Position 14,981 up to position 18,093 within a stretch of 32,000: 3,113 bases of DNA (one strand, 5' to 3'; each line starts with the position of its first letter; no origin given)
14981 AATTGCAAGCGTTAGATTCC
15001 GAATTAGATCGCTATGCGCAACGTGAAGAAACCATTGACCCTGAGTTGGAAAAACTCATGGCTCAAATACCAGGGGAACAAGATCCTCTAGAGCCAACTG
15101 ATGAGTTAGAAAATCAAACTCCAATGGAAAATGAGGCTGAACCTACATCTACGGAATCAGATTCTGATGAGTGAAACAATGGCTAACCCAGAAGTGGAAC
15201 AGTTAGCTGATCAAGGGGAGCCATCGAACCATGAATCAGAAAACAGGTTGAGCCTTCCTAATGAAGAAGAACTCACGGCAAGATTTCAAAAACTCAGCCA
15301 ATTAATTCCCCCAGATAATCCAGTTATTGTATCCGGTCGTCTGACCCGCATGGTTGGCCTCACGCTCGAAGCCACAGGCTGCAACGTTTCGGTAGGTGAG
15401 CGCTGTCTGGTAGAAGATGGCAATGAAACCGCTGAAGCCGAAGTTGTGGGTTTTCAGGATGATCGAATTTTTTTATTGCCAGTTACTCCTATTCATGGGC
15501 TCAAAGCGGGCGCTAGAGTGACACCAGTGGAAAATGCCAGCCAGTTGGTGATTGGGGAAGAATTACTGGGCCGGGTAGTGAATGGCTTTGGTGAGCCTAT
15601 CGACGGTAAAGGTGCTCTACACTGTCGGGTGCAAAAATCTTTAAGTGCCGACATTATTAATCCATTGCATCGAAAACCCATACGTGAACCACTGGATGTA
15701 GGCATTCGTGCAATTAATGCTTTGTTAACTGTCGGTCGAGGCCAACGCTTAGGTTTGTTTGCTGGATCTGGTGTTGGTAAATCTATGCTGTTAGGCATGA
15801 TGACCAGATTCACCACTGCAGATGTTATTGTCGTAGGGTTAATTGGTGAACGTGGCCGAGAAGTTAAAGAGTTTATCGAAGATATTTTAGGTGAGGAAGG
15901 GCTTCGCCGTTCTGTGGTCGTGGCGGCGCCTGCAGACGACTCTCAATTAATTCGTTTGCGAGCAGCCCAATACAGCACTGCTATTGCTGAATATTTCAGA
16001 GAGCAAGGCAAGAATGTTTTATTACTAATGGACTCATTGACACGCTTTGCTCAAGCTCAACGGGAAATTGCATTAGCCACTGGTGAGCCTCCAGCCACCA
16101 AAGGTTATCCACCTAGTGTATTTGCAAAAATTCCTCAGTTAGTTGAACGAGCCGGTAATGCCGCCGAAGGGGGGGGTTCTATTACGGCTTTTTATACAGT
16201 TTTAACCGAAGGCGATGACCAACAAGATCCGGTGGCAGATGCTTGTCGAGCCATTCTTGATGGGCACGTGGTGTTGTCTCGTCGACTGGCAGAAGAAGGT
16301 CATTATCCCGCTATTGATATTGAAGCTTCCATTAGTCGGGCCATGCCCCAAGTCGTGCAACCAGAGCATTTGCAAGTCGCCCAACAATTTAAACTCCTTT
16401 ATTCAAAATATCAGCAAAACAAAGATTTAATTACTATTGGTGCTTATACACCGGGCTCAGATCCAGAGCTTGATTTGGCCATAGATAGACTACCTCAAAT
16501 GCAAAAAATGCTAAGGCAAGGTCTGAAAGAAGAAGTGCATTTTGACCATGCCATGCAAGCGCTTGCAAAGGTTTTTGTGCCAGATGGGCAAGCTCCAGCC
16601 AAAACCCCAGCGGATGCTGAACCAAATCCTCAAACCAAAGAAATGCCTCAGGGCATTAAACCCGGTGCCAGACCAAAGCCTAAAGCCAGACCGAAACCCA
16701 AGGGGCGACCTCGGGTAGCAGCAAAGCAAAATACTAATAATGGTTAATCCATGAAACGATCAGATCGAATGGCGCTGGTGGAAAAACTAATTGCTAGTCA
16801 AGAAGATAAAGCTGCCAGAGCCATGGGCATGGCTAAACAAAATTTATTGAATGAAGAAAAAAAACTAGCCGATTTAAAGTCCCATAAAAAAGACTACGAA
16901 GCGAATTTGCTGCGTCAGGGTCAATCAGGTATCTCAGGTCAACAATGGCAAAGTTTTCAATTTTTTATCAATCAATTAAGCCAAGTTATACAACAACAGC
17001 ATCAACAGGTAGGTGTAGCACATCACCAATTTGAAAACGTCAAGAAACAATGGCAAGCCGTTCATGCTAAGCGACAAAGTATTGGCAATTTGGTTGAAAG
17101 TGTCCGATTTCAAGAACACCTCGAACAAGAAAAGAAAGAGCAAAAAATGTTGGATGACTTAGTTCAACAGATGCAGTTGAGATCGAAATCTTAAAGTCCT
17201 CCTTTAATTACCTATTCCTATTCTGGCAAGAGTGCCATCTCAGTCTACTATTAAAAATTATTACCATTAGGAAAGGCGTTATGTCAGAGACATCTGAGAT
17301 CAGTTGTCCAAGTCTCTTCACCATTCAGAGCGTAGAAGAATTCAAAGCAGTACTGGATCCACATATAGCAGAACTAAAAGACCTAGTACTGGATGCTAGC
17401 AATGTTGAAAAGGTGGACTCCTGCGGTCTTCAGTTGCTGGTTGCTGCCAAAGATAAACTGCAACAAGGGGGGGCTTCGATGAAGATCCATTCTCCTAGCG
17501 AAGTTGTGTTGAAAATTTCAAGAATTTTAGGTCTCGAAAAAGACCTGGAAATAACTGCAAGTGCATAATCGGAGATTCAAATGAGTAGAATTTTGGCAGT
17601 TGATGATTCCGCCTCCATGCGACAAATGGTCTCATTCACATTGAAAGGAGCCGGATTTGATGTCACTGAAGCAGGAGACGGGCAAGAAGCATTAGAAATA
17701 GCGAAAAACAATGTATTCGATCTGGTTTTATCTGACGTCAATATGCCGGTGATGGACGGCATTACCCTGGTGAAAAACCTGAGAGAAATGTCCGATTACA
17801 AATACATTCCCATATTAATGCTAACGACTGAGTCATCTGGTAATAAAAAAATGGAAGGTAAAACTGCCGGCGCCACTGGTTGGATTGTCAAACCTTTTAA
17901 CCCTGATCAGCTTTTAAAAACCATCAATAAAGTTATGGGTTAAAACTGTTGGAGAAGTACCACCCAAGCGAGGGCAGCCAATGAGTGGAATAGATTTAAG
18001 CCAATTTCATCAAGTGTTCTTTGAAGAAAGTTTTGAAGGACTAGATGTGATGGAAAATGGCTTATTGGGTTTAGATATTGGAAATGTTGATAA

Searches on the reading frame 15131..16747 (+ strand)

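Call 4: search_protein_families(library=pfam, proteins=[window:15131-16747:+])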
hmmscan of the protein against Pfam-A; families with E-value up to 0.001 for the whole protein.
window:15131-16747:+ (538 aa): 2 families
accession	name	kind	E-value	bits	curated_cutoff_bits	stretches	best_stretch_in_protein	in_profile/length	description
PF00006.31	ATP-synt_ab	-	4.1e-88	295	29.5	1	191-402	1-213/213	ATP synthase alpha/beta family, nucleotide-binding domain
PF18269.6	T3SS_ATPase_C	-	1.3e-25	89.5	22.7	1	409-479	1-71/72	T3SS EscN ATPase C-terminal domain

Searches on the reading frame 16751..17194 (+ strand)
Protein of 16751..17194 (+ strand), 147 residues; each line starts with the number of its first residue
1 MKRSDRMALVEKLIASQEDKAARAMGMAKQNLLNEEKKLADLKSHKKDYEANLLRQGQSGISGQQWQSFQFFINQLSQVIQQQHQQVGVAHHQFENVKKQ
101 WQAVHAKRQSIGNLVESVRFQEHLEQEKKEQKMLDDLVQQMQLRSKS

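Call 4: search_protein_families(library=pfam, proteins=[window:16751-17194:+])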
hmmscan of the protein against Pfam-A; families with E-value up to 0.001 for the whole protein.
window:16751-17194:+ (147 aa): 1 family
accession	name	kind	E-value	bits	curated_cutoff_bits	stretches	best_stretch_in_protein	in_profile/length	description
PF02050.21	FliJ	-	2.7e-25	89.4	28.4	1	19-140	1-121/123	Flagellar FliJ protein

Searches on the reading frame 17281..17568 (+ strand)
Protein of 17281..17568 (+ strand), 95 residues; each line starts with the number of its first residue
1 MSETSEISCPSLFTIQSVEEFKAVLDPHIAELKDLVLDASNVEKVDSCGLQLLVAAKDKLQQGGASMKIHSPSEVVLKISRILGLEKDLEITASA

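Call 3: search_protein_families(library=pfam, proteins=[window:17281-17568:+])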
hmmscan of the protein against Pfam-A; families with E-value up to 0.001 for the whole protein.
window:17281-17568:+ (95 aa): 2 families
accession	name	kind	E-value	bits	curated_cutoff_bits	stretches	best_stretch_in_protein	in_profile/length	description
PF13466.11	STAS_2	-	2.2e-12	47.4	29.2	1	13-85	7-79/80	STAS domain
PF01740.26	STAS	-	9.9e-12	45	22.6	1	13-91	19-99/106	STAS domain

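Call 9: find_encoding_contigs(protein=window:17281-17565:+, flank=10000, max_places=6)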
Protein window:17281-17565:+ (95 aa): 1 contig read that carries it; 1 place shown.
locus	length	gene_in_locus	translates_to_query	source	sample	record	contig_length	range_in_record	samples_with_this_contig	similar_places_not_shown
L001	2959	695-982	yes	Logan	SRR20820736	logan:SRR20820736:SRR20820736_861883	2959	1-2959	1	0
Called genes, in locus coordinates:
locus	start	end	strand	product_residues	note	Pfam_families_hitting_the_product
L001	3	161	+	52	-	?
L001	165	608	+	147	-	PF02050:FliJ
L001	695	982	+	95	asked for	PF13466:STAS_2, PF01740:STAS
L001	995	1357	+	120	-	PF00072:Response_reg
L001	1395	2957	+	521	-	?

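Call 11: find_homologous_proteins(query=window:17281-17565:+, max_evalue=0.00001)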
Query window:17281-17565:+ (95 aa): 1 proteins with E <= 0.00001 among 4 candidates.
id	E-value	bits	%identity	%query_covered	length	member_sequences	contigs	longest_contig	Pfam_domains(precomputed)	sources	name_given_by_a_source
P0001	2.5e-51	189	100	100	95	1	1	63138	PF01740.27,PF13466.13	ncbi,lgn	-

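Call 26: search_protein_families(library=ncbifam, proteins=[window:17281-17568:+], max_evalue=0.00001)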
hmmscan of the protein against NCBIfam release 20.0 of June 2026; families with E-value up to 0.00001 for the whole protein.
window:17281-17568:+ (95 aa): 1 family
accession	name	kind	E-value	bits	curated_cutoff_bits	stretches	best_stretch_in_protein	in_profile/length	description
TIGR00377.1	ant_ant_sig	superfamily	9.6e-11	41.5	53.45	1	16-93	25-104/108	anti-sigma factor antagonist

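Call 50: find_homologous_proteins(query=A3, max_evalue=0.001)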
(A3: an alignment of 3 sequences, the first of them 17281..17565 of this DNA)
Query A3 (3 sequences) (95 aa, profile of the alignment): 23 proteins with E <= 0.001 among 104 candidates.
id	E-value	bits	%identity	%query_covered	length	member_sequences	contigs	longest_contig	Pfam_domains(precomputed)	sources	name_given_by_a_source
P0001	5.2e-39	150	100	100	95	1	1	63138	PF01740.27,PF13466.13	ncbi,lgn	-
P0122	2.5e-38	148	35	91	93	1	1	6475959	PF01740.27,PF13466.13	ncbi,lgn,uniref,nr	ncbi:sulfate permease and related transporter (MFS superfamily) [Gynuella sunshinyii YC6258]|uniref:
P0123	3.1e-38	148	35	91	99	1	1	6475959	PF01740.27,PF13466.13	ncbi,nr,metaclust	ncbi:STAS domain-containing protein [Gynuella sunshinyii]|nr:STAS domain-containing protein [Gynuell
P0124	1.1e-37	146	27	98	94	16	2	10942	PF13466.13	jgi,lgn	jgi:anti-anti-sigma regulatory factor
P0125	2.4e-34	135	34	92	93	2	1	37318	PF01740.27,PF13466.13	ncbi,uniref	ncbi:STAS domain-containing protein [Gynuella sp.]|uniref:STAS domain-containing protein n=1 Tax=Gyn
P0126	6.9e-32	127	26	96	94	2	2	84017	PF01740.27,PF13466.13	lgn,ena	-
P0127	9.9e-32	127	28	98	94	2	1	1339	PF13466.13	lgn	-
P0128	4.6e-28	115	35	91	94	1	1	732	PF01740.27,PF13466.13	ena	-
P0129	6.7e-28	115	27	96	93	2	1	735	PF01740.27,PF13466.13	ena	-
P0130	4.5e-27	112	31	91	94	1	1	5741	PF01740.27,PF13466.13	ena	-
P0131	9.6e-25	104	30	96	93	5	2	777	PF01740.27,PF13466.13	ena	-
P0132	5.3e-24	102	26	96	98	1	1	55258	PF13466.13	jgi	-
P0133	8.6e-23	98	32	89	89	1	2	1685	PF01740.27,PF13466.13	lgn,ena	-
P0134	1.2e-22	98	32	97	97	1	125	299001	PF01740.27,PF13466.13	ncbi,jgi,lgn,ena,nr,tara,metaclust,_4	ncbi:MAG: hypothetical protein CMH98_12100 [Oceanospirillaceae bacterium]|nr:hypothetical protein [O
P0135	5.7e-22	96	30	97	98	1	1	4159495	PF13466.13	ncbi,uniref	ncbi:STAS domain-containing protein [Thalassolituus sp. LLYu03]|uniref:STAS domain-containing protei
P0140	1.1e-12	66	36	91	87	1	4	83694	PF01740.27,PF13466.13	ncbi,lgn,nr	ncbi:MAG: hypothetical protein A6F70_04960 [Cycloclasticus sp. symbiont of Bathymodiolus heckerae]|n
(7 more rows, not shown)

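Call 51: find_encoding_contigs(protein=P0135, flank=10000, max_places=1)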
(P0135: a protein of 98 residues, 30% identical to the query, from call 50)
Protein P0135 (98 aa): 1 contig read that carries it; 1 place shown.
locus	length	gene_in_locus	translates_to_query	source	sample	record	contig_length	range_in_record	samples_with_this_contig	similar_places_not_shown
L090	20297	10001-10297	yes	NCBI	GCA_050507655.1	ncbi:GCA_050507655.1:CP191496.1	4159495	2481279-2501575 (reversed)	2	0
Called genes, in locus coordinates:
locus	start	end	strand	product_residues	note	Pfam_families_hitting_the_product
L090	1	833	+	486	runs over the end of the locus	PF06490:FleQ, PF00158:Sigma54_activat, PF14532:Sigma54_activ_2, PF07728:AAA_5 (weak), PF25601:AAA_lid_14, PF02954:HTH_8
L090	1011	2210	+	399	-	PF00512:HisKA, PF02518:HATPase_c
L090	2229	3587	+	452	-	PF00072:Response_reg, PF00158:Sigma54_activat, PF14532:Sigma54_activ_2, PF07724:AAA_2 (weak), PF07728:AAA_5 (weak), PF25601:AAA_lid_14, PF02954:HTH_8, PF12840:HTH_20 (weak)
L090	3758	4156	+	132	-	PF02049:FliE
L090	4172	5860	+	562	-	PF01514:YscJ_FliF, PF08345:YscJ_FliF_C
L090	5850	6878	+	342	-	PF03448:MgtE_N (faint), PF14842:FliG_N, PF14841:FliG_M, PF01706:FliG_C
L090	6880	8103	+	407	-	PF09811:Yae1_N (faint), PF02108:FliH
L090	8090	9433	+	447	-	PF00006:ATP-synt_ab, PF18269:T3SS_ATPase_C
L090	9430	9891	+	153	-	PF02050:FliJ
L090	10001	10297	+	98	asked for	PF13466:STAS_2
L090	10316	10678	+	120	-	PF00072:Response_reg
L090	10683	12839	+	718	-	PF01627:Hpt, PF02895:H-kinase_dim, PF02518:HATPase_c, PF01584:CheW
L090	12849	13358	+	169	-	PF01584:CheW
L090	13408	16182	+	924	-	PF13188:PAS_8 (faint), PF00989:PAS (faint), PF08447:PAS_3, PF08448:PAS_4, PF13426:PAS_9, PF18947:HAMP_2, PF00015:MCPsignal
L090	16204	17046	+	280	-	PF03705:CheR_N, PF01739:CheR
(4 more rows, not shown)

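Call 52: find_encoding_contigs(protein=P0140, flank=10000, max_places=1)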
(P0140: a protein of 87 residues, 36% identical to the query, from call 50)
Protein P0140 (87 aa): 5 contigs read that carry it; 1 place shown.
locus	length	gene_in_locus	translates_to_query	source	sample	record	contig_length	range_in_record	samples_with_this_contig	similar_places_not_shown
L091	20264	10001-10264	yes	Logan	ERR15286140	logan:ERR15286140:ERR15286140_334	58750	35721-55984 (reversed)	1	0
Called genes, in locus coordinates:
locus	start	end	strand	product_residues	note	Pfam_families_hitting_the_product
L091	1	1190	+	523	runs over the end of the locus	PF00009:GTP_EFTU, PF01926:MMR_HSR1 (faint), PF22042:EF-G_D2, PF03144:GTP_EFTU_D2, PF16658:RF3_C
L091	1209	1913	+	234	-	PF00753:Lactamase_B, PF23023:Anti-Pycsar_Apyc1 (weak)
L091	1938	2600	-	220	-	PF05724:TPMT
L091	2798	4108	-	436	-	PF00072:Response_reg, PF23198:PDE8A_N (faint), PF00072:Response_reg, PF00990:GGDEF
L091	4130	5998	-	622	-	PF00015:MCPsignal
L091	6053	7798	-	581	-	PF00072:Response_reg, PF07228:SpoIIE, PF13581:HATPase_c_2 (weak)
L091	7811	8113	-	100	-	PF01740:STAS, PF13466:STAS_2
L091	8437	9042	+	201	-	-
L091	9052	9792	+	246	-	PF00753:Lactamase_B, PF19583:ODP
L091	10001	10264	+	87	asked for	PF01740:STAS, PF13466:STAS_2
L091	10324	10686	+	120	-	PF00072:Response_reg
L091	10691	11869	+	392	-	PF01627:Hpt, PF02895:H-kinase_dim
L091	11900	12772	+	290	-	PF02518:HATPase_c, PF01584:CheW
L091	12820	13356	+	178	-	PF01584:CheW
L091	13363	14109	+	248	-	PF00142:Fer4_NifH (weak), PF01656:CbiA, PF02374:ArsA_ATPase (faint), PF06564:CBP_BcsQ, PF09140:MipZ, PF10609:ParA, PF13614:AAA_31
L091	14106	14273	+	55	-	-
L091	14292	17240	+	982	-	PF00042:Globin, PF13426:PAS_9 (faint), PF00989:PAS (faint), PF13188:PAS_8 (faint), PF08448:PAS_4 (faint), PF18947:HAMP_2, PF00672:HAMP (weak), PF00015:MCPsignal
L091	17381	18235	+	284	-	PF03705:CheR_N, PF01739:CheR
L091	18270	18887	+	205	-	PF03975:CheD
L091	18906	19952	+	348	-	PF00072:Response_reg, PF01339:CheB_methylest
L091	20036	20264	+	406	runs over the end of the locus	PF00015:MCPsignal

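Call 53: find_encoding_contigs(protein=P0134, flank=10000, max_places=1)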
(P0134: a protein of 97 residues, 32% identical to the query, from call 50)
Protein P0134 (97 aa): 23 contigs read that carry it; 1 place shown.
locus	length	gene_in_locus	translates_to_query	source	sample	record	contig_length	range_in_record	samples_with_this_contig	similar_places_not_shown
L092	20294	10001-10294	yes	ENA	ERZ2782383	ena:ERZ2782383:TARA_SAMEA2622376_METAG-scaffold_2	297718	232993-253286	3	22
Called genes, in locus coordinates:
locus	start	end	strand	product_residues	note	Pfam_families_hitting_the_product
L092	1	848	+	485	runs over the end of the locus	PF06490:FleQ, PF00158:Sigma54_activat, PF14532:Sigma54_activ_2, PF07728:AAA_5 (weak), PF25601:AAA_lid_14, PF02954:HTH_8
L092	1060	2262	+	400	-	PF00512:HisKA, PF02518:HATPase_c, PF13589:HATPase_c_3 (weak)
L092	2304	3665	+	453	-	PF00072:Response_reg, PF00158:Sigma54_activat, PF14532:Sigma54_activ_2, PF07724:AAA_2 (weak), PF07728:AAA_5 (weak), PF25601:AAA_lid_14, PF02954:HTH_8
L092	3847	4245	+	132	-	PF02049:FliE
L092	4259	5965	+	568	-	PF01514:YscJ_FliF, PF08345:YscJ_FliF_C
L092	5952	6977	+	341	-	PF03448:MgtE_N (faint), PF14842:FliG_N, PF14841:FliG_M, PF01706:FliG_C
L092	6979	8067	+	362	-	PF02108:FliH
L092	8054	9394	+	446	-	PF00006:ATP-synt_ab, PF18269:T3SS_ATPase_C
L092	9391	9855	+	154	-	PF02050:FliJ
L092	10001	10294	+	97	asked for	PF01740:STAS (weak), PF13466:STAS_2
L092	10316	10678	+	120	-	PF00072:Response_reg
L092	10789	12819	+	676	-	PF02895:H-kinase_dim, PF02518:HATPase_c, PF01584:CheW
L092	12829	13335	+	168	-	PF01584:CheW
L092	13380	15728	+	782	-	PF13188:PAS_8 (faint), PF00989:PAS (weak), PF08447:PAS_3, PF08448:PAS_4, PF13426:PAS_9, PF18947:HAMP_2, PF00015:MCPsignal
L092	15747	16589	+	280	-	PF03705:CheR_N, PF01739:CheR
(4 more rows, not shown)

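Call 70: predict_structure(alignment_id=A4)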
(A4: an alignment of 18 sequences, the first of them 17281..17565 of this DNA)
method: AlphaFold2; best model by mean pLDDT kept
length: 95 residues; sequences in the alignment: 18
mean_pLDDT: 84.4   pTM: 0.72
mean pLDDT of the five models: 84.4, 84.0, 83.7, 83.4, 83.3
residues with pLDDT >= 90: 8; 70-90: 80; 50-70: 4; < 50: 3
segments of 3 or more residues with pLDDT < 50: none
pLDDT, mean of each block of 10 residues (from residue 1): 74 85 86 87 89 90 87 88 86 57
secondary structure, 60 per line:
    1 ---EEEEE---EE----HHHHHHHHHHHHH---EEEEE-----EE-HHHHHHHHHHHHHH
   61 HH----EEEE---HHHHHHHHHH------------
elements in order: E4-8 H18-30 E34-38 H47-62 E67-70 H74-83

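Call 72: fold_search(model_id=the predicted structure, library=pdb)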
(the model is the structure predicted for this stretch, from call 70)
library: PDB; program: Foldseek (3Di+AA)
matches with E <= 10: 862; with E <= 0.001: 7
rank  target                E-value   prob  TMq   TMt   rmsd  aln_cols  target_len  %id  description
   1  6m36_F                9.1e-05  1.00  0.80  0.80   1.8        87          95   22  The crystal structure of B. subtilis RsbV/RsbW complex in the monoclinic crystal form (released 2020-07-15)
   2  6m36_B                1.8e-04  1.00  0.80  0.77   1.2        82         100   23  The crystal structure of B. subtilis RsbV/RsbW complex in the monoclinic crystal form (released 2020-07-15)
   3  6m36_D                2.0e-04  1.00  0.80  0.77   1.3        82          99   23  The crystal structure of B. subtilis RsbV/RsbW complex in the monoclinic crystal form (released 2020-07-15)
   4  6m36_H                2.8e-04  1.00  0.83  0.78   1.2        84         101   23  The crystal structure of B. subtilis RsbV/RsbW complex in the monoclinic crystal form (released 2020-07-15)
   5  1vc1_A                4.8e-04  1.00  0.81  0.70   2.1        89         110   25  Crystal structure of the TM1442 protein from Thermotoga maritima, a homolog of the Bacillus subtilis general stress re (released 2004-09-28)
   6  6zy3_B                8.2e-04  1.00  0.71  0.69   7.0        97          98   18  Cryo-EM structure of MlaFEDB in complex with phospholipid (released 2020-11-25)
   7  3f43                  1.0e-03  1.00  0.76  0.63   2.3        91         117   23  Crystal structure of a putative anti-sigma factor antagonist (tm1081) from thermotoga maritima at 1.59 A resolution (released 2008-11-25)
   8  4xs5_D                1.7e-03  1.00  0.68  0.56   3.6        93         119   15  Crystal structure of Sulfate transporter/antisigma-factor antagonist STAS from Dyadobacter fermentans DSM 18053 (released 2015-02-11)
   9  1tid_B                2.7e-03  1.00  0.79  0.65   2.2        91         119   18  Crystal Structures of the ADP and ATP bound forms of the Bacillus Anti-sigma factor SpoIIAB in complex with the Anti-a (released 2004-06-15)
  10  1h4y_A                3.1e-03  1.00  0.73  0.62   2.6        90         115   20  Structure of the Anti-Sigma Factor Antagonist SpoIIAA in its Unphosphorylated Form (released 2001-07-06)
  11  8ih8_A                3.3e-03  1.00  0.85  0.71   2.3        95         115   20  anti-sigmaF factor and Anti-sigmaF factor antagonist complex(usfx-RsfB) (released 2024-02-28)
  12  6xgz_B                3.5e-03  1.00  0.70  0.66   3.0        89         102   18  Crystal structure of E. coli MlaFB ABC transport subunits in the monomeric state (released 2020-07-15)
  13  4xs5_C                3.8e-03  1.00  0.72  0.58   2.3        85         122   13  Crystal structure of Sulfate transporter/antisigma-factor antagonist STAS from Dyadobacter fermentans DSM 18053 (released 2015-02-11)
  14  2ka5_MODEL_1_A        3.8e-03  1.00  0.78  0.61   2.6        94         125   21  NMR Structure of the protein TM1081 (released 2008-11-25)
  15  8ih8_B                4.0e-03  1.00  0.83  0.68   2.0        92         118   21  anti-sigmaF factor and Anti-sigmaF factor antagonist complex(usfx-RsfB) (released 2024-02-28)
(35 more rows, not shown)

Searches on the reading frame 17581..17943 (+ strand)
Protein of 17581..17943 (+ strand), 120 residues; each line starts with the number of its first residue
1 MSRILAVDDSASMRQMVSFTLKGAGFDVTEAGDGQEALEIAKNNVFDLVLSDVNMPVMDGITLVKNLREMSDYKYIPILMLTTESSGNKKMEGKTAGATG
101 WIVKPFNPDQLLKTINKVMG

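Call 3: search_protein_families(library=pfam, proteins=[window:17581-17943:+])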
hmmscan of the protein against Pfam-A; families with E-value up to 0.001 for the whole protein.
window:17581-17943:+ (120 aa): 1 family
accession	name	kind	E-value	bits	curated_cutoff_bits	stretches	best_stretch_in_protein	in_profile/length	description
PF00072.30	Response_reg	-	8.5e-29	100.4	30.2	1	4-115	1-110/111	Response regulator receiver domain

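Call 26: search_protein_families(library=ncbifam, proteins=[window:17581-17943:+], max_evalue=0.00001)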
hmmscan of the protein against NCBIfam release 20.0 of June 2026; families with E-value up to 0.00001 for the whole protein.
window:17581-17943:+ (120 aa): 98 families (the best 25 are shown)
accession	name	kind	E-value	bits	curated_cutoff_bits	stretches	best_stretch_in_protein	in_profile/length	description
TIGR02154.1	PhoB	equivalog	1e-26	93.7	296.2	1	2-119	3-120/226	phosphate regulon transcriptional regulator PhoB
NF007901.0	PRK10610.1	equivalog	1.5e-25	89.8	189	1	3-119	7-124/129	chemotaxis response regulator CheY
NF045944.1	ResRegRpaBCyano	equivalog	5.3e-24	84.8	330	1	5-119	1-112/229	response regulator transcription factor RpaB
NF007135.0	PRK09581.1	equivalog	2.7e-23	82.5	474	1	2-115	3-116/457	PleD family two-component system response regulator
NF040689.1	MtrAB_MtrA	equivalog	4.8e-23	81.7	300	1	4-116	1-110/219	MtrAB system response regulator MtrA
NF041733.1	resp_reg_CseB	equivalog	8.2e-22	77.7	350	1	3-117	2-113/228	two-component system response regulator CseB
NF007005.1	PRK09468.1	equivalog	8.4e-22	77.7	331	1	2-119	4-119/237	osmolarity response regulator transcription factor OmpR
NF007689.0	PRK10365.1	equivalog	2.5e-21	76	760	1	4-119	8-121/441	sigma-54-dependent response regulator transcription factor ZraR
NF033117.2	vanR_ACDEGLN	exception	9.2e-21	74.5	350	1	4-113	1-107/226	VanR-ABDEGLN family response regulator transcription factor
NF053854.1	RespRegPhoBBctds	equivalog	1.2e-20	73.8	270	1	4-119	1-115/225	two-component system response regulator PhoB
NF033120.0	vanR_FM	exception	2.4e-20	73.2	460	1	4-116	6-115/231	vancomycin resistance response regulator transcription factor, VanR-F/VanR-M family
NF011874.0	PRK15347.1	equivalog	2.5e-20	72.2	852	1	3-116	692-807/921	two component system sensor kinase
NF007546.0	PRK10161.1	equivalog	4.8e-20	72.1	471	1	2-119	3-120/229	phosphate response regulator transcription factor PhoB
NF040534.1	resp_reg_YycF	equivalog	8.7e-20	71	340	1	3-115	2-111/231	response regulator YycF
NF047465.1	hybrid_HK_LvrA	exception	6e-19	67.6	1200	1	2-115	468-580/819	hybrid histidine kinase/response regulator LvrA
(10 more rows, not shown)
